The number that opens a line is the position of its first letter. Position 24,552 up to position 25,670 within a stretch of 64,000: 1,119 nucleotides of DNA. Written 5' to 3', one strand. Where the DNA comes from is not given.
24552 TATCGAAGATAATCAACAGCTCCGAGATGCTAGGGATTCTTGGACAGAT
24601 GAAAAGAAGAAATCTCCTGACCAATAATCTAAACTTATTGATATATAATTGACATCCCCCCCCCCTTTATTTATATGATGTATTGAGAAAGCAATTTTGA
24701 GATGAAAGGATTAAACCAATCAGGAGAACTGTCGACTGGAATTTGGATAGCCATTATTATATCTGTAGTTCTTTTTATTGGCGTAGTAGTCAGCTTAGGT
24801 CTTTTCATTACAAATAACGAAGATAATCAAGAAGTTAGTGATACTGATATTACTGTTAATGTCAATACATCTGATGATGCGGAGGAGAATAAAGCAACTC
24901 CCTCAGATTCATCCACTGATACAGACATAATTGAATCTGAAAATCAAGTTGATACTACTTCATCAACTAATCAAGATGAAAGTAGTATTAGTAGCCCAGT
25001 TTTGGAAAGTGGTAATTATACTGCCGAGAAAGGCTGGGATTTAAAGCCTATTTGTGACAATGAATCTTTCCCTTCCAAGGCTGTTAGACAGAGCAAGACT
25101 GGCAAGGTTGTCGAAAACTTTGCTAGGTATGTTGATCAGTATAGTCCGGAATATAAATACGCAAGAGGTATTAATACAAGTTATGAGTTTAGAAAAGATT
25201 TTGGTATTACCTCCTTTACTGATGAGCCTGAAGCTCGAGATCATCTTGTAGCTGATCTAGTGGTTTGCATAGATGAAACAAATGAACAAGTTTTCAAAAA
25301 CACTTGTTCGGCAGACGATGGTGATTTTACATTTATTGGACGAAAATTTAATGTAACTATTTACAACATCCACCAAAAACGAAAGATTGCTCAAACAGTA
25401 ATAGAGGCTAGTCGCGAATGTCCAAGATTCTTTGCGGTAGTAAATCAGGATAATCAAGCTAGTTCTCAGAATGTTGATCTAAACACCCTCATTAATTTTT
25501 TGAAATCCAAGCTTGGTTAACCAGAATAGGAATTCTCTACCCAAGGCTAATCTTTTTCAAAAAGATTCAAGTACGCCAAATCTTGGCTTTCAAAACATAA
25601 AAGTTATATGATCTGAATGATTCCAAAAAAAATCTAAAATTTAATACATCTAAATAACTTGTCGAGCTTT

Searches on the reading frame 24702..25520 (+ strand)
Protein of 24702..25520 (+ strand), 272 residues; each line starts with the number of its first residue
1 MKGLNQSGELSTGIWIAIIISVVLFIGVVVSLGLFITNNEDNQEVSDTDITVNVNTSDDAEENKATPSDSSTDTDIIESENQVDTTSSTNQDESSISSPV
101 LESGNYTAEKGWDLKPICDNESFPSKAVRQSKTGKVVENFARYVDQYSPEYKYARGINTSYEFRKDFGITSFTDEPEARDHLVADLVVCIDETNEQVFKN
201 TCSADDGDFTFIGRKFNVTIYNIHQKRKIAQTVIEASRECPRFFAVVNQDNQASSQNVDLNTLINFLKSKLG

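Call 5: search_protein_families(library=pfam, proteins=[window:24702-25520:+], max_evalue=0.01)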
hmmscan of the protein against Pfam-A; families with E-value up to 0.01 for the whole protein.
window:24702-25520:+ (272 aa): 0 families

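Call 8: find_homologous_proteins(query=window:24702-25520:+, max_evalue=0.001)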
Query window:24702-25520:+ (272 aa): 1 proteins with E <= 0.001 among 310 candidates.
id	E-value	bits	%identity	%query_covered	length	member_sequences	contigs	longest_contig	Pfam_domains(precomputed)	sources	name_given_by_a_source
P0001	1.4e-173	594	100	100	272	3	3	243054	-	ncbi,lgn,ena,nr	ncbi:MAG: hypothetical protein OXF49_00650 [Candidatus Saccharibacteria bacterium]|nr:hypothetical p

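Call 9: find_encoding_contigs(protein=P0001, flank=3000, max_places=10)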
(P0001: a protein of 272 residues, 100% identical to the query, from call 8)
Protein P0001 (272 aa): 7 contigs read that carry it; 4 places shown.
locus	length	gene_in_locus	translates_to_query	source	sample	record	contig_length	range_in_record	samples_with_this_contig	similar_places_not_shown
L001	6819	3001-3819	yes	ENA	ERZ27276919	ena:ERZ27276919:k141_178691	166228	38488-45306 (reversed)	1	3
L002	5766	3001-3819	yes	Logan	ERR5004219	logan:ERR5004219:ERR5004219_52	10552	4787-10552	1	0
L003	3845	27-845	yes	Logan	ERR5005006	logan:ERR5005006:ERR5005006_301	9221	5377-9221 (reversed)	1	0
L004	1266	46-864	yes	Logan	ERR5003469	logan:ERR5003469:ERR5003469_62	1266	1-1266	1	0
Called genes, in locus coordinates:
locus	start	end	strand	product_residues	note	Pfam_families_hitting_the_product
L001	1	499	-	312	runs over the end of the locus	PF07992:Pyr_redox_2, PF01266:DAO (faint), PF13738:Pyr_redox_3, PF00070:Pyr_redox (weak)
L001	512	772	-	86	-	PF00462:Glutaredoxin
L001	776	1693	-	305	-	PF00254:FKBP_C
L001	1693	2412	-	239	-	PF01386:Ribosomal_L25p, PF14693:Ribosomal_TL5_C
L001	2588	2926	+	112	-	-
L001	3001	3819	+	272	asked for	-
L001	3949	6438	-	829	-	PF01588:tRNA_bind, PF03483:B3_4, PF03484:B5, PF17759:tRNA_synthFbeta, PF03147:FDX-ACB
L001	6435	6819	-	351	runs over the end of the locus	PF01409:tRNA-synt_2d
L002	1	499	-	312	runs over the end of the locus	PF07992:Pyr_redox_2, PF01266:DAO (faint), PF13738:Pyr_redox_3, PF00070:Pyr_redox (weak)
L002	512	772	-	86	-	PF00462:Glutaredoxin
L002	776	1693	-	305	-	PF00254:FKBP_C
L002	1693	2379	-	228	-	PF01386:Ribosomal_L25p, PF14693:Ribosomal_TL5_C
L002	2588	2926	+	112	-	-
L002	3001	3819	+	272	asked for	-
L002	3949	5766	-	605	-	?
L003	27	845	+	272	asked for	-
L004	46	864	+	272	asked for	-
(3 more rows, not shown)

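Call 20: search_protein_representatives(protein=window:24702-25520:+)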
Query: 272 residues. Proteins with E-value up to 0.001 (for the whole library): 14; up to 1e-10: 7; up to 1e-30: 1. The best 14 are listed.
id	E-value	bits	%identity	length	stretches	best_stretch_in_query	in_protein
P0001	4.3e-174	593.5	100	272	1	1-272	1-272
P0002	2.5e-19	86.5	32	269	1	15-269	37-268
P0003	2.6e-19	86.5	31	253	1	18-268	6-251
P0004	6.3e-18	81.9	30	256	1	1-268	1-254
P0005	4.6e-16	75.8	33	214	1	85-265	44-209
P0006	1.2e-12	64.6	31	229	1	72-266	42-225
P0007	7.1e-12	62.1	29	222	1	62-249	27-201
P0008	3.2e-10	56.7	25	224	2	72-264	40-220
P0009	1.0e-09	55.0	29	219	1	70-248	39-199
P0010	3.3e-09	53.3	28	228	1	56-269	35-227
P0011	2.0e-06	44.2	29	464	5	165-218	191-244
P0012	4.8e-05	39.7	32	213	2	79-254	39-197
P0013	5.0e-04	36.4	27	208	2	82-247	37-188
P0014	6.2e-04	36.1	40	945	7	185-213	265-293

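Call 21: predict_structure(protein=window:24702-25520:+)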
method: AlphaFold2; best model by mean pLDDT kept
length: 272 residues; sequences in the alignment: 1
mean_pLDDT: 44.0   pTM: 0.29
mean pLDDT of the five models: 44.0, 41.6, 38.8, 37.6, 37.0
residues with pLDDT >= 90: 16; 70-90: 12; 50-70: 25; < 50: 219
segments of 3 or more residues with pLDDT < 50: 43-57, 60-67, 71-214, 221-227, 235-272
pLDDT, mean of each block of 10 residues (from residue 1): 54 89 95 79 45 44 44 40 33 29 25 31 29 32 39 41 39 38 42 38 34 48 47 45 30 33 46 36
secondary structure, 60 per line:
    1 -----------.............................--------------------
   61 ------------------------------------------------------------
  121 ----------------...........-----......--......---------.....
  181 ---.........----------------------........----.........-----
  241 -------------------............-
elements in order: H12-40 H137-147 E153-158 H161-166 H176-180 E184-192 E215-222 E227-235 H260-271

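Call 23: find_encoding_contigs(protein=P0004, flank=2500, max_places=6)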
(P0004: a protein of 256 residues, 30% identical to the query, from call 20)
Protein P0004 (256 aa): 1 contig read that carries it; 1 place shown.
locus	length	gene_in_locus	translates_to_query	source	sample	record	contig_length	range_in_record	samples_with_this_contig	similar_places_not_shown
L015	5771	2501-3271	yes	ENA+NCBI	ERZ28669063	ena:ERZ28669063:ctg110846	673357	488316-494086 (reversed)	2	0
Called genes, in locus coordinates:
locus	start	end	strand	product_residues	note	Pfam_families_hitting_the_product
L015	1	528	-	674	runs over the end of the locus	-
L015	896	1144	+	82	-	PF16367:RRM_7 (weak), PF00076:RRM_1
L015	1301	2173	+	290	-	-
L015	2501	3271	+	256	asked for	-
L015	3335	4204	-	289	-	PF02661:Fic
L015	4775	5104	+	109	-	-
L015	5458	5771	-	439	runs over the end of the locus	-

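Call 26: find_encoding_contigs(protein=P0002, flank=2500, max_places=4)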
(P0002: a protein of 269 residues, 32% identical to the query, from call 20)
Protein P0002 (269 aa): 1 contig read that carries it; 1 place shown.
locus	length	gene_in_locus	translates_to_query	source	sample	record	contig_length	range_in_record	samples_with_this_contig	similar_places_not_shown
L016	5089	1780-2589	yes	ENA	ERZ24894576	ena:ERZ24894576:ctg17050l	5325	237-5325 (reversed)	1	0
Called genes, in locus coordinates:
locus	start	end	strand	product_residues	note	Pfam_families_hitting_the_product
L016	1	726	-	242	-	?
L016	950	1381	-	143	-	-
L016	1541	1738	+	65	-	-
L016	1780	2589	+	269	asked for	-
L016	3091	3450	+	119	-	-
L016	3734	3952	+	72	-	PF00471:Ribosomal_L33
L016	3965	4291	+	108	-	PF00338:Ribosomal_S10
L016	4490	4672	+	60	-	-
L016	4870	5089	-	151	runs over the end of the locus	?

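Call 27: find_encoding_contigs(protein=P0003, flank=2500, max_places=4)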
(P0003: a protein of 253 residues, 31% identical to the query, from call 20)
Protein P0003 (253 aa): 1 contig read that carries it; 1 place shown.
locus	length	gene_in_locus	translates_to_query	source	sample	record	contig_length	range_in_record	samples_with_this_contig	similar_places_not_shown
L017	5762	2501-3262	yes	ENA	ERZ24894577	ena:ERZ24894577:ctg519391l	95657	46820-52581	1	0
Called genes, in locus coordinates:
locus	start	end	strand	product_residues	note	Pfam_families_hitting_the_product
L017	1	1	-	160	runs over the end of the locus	-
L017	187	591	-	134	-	-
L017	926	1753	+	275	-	-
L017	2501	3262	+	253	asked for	-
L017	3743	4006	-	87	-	-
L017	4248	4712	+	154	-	-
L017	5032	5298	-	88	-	-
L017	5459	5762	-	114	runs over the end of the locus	-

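Call 47: predict_structure(alignment_id=A1)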
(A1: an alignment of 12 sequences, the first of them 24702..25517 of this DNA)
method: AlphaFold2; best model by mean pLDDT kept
length: 272 residues; sequences in the alignment: 12
mean_pLDDT: 71.5   pTM: 0.59
mean pLDDT of the five models: 71.5, 69.9, 68.1, 67.9, 66.8
residues with pLDDT >= 90: 74; 70-90: 86; 50-70: 45; < 50: 67
segments of 3 or more residues with pLDDT < 50: 1-8, 38-58, 60-62, 64-67, 71-96, 171-173
pLDDT, mean of each block of 10 residues (from residue 1): 42 74 84 54 35 44 48 42 36 51 80 89 87 86 66 61 68 56 90 94 93 95 94 94 87 88 91 82
secondary structure, 60 per line:
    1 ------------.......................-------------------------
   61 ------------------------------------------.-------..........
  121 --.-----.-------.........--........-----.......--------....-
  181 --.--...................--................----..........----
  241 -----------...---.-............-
elements in order: H13-35 H111-120 E137-145 E148-155 H161-167 H176-179 E186-204 E207-222 E227-236 E252-254 H260-271

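Call 52: fold_search(model_id=the predicted structure, library=pdb)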
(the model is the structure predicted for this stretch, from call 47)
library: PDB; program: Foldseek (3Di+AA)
matches with E <= 10: 596; with E <= 0.001: 0
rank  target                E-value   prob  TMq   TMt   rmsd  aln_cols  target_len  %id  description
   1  2iqi_G                5.5e-03  0.66  0.15  0.22  12.3       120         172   13  Crystal structure of protein XCC0632 from Xanthomonas campestris, Pfam DUF330 (released 2006-11-07)
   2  6uxc_B                5.9e-03  0.77  0.13  0.19  10.1        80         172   19  1.65A resolution structure of the hypothetical protein CT253 from Chlamydia trachomatis (released 2020-11-11)
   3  2iqi_A                7.1e-03  0.72  0.17  0.24   9.9       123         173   15  Crystal structure of protein XCC0632 from Xanthomonas campestris, Pfam DUF330 (released 2006-11-07)
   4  2iqi_B                8.5e-03  0.63  0.17  0.24  12.3       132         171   15  Crystal structure of protein XCC0632 from Xanthomonas campestris, Pfam DUF330 (released 2006-11-07)
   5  6uxc_A                1.0e-02  0.75  0.13  0.20   9.5        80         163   19  1.65A resolution structure of the hypothetical protein CT253 from Chlamydia trachomatis (released 2020-11-11)
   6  2iqi_F                1.5e-02  0.41  0.15  0.22  13.3       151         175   11  Crystal structure of protein XCC0632 from Xanthomonas campestris, Pfam DUF330 (released 2006-11-07)
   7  8z5n_0                5.0e-02  0.92  0.14  0.11   4.9        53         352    8  Cryo-EM structure of the LPHT ring (released 2025-10-22)
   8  4hrv_B                5.0e-02  0.38  0.13  0.20   9.0        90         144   11  Crystal Structure of Lipoprotein GNA1162 from Neisseria meningitidis (released 2013-04-24)
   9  4uv2_N                5.7e-02  0.41  0.14  0.16   9.5       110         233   13  Structure of the curli transport lipoprotein CsgG in a non-lipidated, pre-pore conformation (released 2014-09-24)
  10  7rxu                  6.4e-02  0.35  0.20  0.33   7.5       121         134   12  Crystal structure of Cj1090c (released 2022-08-31)
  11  4uv2_B                7.2e-02  0.30  0.18  0.20  14.2       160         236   10  Structure of the curli transport lipoprotein CsgG in a non-lipidated, pre-pore conformation (released 2014-09-24)
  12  4uv2_O                7.7e-02  0.23  0.13  0.16  13.4        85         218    8  Structure of the curli transport lipoprotein CsgG in a non-lipidated, pre-pore conformation (released 2014-09-24)
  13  4uv2_I                8.7e-02  0.44  0.16  0.18  13.0        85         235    9  Structure of the curli transport lipoprotein CsgG in a non-lipidated, pre-pore conformation (released 2014-09-24)
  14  4q79_B                9.3e-02  0.33  0.18  0.24  10.5       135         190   12  Structure of a HG-derivative CsgG (released 2014-12-17)
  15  4uv2_F                1.0e-01  0.54  0.14  0.16   7.3        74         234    9  Structure of the curli transport lipoprotein CsgG in a non-lipidated, pre-pore conformation (released 2014-09-24)
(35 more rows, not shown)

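Call 63: list_cluster_members(proteins=[P0001])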
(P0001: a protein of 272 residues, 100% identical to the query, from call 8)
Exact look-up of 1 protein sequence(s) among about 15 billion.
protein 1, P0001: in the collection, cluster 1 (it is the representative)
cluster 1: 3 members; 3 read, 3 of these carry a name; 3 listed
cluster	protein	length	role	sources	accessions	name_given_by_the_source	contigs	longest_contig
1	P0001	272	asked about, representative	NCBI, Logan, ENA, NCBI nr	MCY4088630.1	MAG: hypothetical protein OXF49_00650 [Candidatus Saccharibacteria bacterium] | hypothetical protein [Candidatus Saccharibacteria bacterium]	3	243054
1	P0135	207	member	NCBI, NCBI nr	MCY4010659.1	MAG: hypothetical protein OXF30_01150, partial [Candidatus Saccharibacteria bacterium] | hypothetical protein [Candidatus Saccharibacteria bacterium]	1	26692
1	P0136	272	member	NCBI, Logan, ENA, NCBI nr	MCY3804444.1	MAG: hypothetical protein OXF85_01020 [Candidatus Saccharibacteria bacterium] | hypothetical protein [Candidatus Saccharibacteria bacterium]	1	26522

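Call 64: find_encoding_contigs(protein=P0136, flank=3000, max_places=10)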
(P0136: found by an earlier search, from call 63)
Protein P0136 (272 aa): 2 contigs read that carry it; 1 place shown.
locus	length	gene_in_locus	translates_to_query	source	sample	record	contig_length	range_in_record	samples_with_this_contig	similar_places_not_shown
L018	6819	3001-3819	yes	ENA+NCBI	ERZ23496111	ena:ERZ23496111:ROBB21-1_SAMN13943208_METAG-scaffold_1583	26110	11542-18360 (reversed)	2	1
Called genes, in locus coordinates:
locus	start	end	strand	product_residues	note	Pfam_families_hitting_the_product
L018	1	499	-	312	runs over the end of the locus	PF07992:Pyr_redox_2, PF01266:DAO (faint), PF13738:Pyr_redox_3, PF00070:Pyr_redox (weak)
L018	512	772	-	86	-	PF00462:Glutaredoxin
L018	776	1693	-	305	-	PF00254:FKBP_C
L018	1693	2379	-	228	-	PF01386:Ribosomal_L25p, PF14693:Ribosomal_TL5_C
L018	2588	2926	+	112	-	-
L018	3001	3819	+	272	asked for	-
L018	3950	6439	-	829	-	PF01588:tRNA_bind, PF03483:B3_4, PF03484:B5, PF17759:tRNA_synthFbeta, PF03147:FDX-ACB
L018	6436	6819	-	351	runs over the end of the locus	PF01409:tRNA-synt_2d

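Call 65: find_encoding_contigs(protein=P0135, flank=3000, max_places=10)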
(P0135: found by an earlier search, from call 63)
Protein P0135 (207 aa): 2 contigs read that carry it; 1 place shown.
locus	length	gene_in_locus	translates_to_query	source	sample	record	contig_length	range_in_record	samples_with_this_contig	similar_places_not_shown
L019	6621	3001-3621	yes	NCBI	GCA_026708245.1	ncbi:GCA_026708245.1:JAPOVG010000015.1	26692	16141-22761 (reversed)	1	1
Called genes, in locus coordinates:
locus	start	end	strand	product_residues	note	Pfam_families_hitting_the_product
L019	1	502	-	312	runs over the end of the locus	PF07992:Pyr_redox_2, PF13738:Pyr_redox_3, PF00070:Pyr_redox (weak)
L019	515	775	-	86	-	PF00462:Glutaredoxin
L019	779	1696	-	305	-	PF00254:FKBP_C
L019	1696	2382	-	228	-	PF01386:Ribosomal_L25p, PF14693:Ribosomal_TL5_C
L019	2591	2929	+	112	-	-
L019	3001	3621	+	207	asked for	-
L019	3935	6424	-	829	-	PF01588:tRNA_bind, PF03483:B3_4, PF03484:B5, PF17759:tRNA_synthFbeta, PF03147:FDX-ACB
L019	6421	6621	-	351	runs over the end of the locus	PF01409:tRNA-synt_2d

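Call 83: search_protein_families(library=ncbifam, proteins=[window:24702-25520:+], max_evalue=0.01)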
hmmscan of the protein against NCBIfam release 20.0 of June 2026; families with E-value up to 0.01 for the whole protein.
window:24702-25520:+ (272 aa): 3 families
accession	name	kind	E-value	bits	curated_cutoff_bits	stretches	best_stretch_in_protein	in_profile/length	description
NF033598.2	elast_bind_EbpS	equivalog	2e-05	23.7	300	1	18-96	310-384/498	elastin-binding protein EbpS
NF042931.1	SAG1386_EF1546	equivalog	7.2e-05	22.9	80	1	11-111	26-117/158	SAG1386/EF1546 family surface-associated protein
NF051431.1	Rv0361_Cterm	subfamily_domain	0.0087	16.3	37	0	12-93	3-89/140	Rv0361 family membrane protein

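Call 84: search_solved_structures(query=A1, max_evalue=1)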
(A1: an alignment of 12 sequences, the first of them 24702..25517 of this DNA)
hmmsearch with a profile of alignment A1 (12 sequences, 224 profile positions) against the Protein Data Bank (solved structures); distinct sequences matched with E-value up to 1: 1.
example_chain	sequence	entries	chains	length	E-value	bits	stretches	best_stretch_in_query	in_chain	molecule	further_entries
9hmf_O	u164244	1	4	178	0.011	18.7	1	3-51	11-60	Flagellar protein FliL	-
